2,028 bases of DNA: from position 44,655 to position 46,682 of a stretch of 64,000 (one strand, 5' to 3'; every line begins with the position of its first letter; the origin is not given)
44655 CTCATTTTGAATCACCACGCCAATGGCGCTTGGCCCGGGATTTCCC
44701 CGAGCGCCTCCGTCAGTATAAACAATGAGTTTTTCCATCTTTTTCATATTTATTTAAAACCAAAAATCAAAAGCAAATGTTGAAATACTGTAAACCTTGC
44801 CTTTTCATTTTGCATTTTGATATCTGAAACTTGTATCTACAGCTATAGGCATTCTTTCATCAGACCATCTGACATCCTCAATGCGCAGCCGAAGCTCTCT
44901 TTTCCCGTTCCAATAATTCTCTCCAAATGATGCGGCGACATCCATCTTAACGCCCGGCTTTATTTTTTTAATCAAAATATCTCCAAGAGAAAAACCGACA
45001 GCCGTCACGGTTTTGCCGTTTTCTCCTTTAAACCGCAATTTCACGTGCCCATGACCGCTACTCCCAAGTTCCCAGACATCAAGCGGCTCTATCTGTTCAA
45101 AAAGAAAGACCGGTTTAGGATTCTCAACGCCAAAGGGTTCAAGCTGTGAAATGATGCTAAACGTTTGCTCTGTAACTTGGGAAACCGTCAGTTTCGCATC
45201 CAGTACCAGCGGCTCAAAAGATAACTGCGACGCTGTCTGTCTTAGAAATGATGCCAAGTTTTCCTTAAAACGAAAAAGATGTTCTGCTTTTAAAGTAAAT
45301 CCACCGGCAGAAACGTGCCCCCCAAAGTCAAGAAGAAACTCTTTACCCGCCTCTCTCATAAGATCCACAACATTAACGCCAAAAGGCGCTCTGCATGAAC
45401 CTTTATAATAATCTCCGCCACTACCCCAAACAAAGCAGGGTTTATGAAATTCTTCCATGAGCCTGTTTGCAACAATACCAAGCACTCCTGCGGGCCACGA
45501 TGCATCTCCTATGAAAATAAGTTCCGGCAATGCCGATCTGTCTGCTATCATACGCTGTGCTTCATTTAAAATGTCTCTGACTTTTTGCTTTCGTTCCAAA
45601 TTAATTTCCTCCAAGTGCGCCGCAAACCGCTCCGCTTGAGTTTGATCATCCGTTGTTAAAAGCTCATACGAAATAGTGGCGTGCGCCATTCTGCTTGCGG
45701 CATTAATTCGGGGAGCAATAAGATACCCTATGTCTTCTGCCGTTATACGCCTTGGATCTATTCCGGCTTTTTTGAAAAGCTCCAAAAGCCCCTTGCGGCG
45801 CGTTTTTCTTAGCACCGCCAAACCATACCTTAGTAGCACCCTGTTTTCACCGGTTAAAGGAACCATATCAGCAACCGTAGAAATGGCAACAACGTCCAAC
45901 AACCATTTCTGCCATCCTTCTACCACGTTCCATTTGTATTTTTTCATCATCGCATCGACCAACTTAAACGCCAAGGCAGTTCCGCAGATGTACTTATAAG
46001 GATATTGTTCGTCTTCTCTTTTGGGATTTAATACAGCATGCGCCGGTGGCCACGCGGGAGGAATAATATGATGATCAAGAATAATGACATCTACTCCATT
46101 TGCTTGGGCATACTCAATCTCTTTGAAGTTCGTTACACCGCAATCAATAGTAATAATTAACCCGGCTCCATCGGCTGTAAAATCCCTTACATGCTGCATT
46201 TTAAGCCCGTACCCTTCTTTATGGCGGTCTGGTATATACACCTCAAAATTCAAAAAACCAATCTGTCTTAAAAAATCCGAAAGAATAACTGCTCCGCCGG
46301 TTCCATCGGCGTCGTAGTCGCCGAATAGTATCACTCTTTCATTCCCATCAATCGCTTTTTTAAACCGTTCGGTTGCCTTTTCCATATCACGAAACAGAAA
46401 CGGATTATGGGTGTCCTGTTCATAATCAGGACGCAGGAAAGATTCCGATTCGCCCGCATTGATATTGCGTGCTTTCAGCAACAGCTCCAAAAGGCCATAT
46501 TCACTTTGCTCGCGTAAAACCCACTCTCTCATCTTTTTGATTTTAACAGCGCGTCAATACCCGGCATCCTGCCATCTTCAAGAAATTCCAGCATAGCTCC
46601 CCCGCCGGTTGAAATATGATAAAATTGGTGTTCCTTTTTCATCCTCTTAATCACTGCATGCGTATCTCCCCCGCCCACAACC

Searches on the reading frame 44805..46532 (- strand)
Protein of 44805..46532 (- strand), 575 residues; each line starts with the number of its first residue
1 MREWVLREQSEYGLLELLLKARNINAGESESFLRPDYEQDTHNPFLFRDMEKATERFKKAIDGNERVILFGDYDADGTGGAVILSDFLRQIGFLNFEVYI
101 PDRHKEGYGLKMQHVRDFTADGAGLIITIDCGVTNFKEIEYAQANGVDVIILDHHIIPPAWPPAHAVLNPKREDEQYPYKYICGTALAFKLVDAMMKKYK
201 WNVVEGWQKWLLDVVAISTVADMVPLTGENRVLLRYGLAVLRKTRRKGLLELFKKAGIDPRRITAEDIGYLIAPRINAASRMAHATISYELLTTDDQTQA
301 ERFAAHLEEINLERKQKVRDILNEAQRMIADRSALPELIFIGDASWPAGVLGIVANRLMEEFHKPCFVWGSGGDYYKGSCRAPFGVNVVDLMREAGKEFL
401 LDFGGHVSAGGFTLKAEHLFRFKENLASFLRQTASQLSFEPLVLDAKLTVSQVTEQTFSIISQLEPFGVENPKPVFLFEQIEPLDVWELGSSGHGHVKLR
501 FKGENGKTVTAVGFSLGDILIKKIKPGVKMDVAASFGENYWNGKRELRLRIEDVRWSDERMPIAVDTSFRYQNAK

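Call 18: find_related_loci(query=window:44805-46532:-, collection=genome_contigs, flank=10000)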
Query window:44805-46532:- (575 aa) in genome_contigs; peptide patterns used: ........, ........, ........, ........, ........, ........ (x = any residue, [..] = any of these).
24 stretches matched a pattern, but none encodes a relative of the query by tblastn (E <= 1e-3).
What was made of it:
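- Tried and rejected: A RecJ-based scan meant to recover syntenic Ryanbacteria relatives found nothing (call 18).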
